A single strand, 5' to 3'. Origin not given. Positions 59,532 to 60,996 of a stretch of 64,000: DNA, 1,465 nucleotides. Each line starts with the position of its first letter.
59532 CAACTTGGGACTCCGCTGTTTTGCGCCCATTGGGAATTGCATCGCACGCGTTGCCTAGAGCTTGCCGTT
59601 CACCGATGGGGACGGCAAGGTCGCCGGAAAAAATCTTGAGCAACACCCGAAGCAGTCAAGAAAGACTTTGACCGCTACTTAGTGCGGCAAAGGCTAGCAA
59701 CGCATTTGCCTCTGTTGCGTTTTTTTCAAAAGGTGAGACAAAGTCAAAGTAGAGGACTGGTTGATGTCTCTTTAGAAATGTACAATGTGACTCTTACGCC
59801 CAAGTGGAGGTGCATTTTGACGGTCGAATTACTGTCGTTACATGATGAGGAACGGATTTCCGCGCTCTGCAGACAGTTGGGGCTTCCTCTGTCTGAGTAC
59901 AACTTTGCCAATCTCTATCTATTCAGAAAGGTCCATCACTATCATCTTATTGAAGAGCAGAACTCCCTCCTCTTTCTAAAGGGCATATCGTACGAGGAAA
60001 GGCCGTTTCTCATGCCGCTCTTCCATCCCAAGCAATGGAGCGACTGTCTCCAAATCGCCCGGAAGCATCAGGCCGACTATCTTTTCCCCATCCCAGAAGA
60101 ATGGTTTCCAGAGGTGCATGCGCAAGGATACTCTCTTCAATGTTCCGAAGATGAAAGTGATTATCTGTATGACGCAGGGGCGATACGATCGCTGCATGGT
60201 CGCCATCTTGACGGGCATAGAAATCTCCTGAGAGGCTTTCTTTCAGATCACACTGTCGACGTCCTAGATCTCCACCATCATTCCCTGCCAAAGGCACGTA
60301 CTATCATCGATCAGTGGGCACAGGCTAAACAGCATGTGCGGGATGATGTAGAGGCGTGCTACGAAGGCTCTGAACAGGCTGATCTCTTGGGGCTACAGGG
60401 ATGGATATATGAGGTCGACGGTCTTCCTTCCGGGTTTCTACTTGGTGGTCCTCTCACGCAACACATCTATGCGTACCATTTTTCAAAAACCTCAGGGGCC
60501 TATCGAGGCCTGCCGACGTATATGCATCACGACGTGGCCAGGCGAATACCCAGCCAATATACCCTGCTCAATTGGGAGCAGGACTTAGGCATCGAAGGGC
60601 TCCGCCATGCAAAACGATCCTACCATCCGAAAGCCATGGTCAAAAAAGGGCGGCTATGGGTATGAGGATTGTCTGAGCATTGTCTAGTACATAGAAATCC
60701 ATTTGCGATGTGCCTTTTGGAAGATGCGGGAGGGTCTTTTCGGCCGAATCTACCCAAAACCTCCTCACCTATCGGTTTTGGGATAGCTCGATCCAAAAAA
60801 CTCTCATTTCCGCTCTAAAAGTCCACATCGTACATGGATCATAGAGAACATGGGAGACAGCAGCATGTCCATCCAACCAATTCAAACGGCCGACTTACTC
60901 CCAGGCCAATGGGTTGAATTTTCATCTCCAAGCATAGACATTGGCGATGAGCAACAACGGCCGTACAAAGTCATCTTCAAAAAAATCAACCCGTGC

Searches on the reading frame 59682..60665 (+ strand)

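Call 36: search_protein_families(library=pfam, proteins=[window:59682-60665:+], max_evalue=0.001)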
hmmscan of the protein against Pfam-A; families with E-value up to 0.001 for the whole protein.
window:59682-60665:+ (327 aa): 1 family
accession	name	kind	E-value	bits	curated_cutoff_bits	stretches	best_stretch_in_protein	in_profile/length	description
PF09924.15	LPG_synthase_C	-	7.7e-31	107.7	27.5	1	71-320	9-292/298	Phosphatidylglycerol lysyltransferase, C-terminal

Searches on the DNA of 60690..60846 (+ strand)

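Call 62: search_dna_similar(query=window:60690-60846:+, collection=plasmids, mode=distant, max_evalue=1, max_rows=10)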
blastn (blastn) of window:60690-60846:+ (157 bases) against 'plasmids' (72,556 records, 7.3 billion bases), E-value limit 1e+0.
Records with a match: 1; places in all: 1; records where one place covers at least 80% of the query: 0.
Best place of each record, by identity: 90-95% 1.
By first word of the organism name: Halostagnicola 1.
By predicted mobility (MOB-suite, as given by PLSDB): non-mobilizable 1.
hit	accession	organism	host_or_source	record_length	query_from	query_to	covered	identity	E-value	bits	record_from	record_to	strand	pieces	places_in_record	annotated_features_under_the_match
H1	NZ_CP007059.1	Halostagnicola larsenii XH-48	-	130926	90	117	18%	93.1%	4e-1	41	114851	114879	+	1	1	none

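Call 63: search_dna_similar(query=window:60690-60846:+, collection=phages, mode=distant, max_evalue=1, max_rows=10)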
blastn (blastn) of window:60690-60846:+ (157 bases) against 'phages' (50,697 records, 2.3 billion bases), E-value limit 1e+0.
No match.
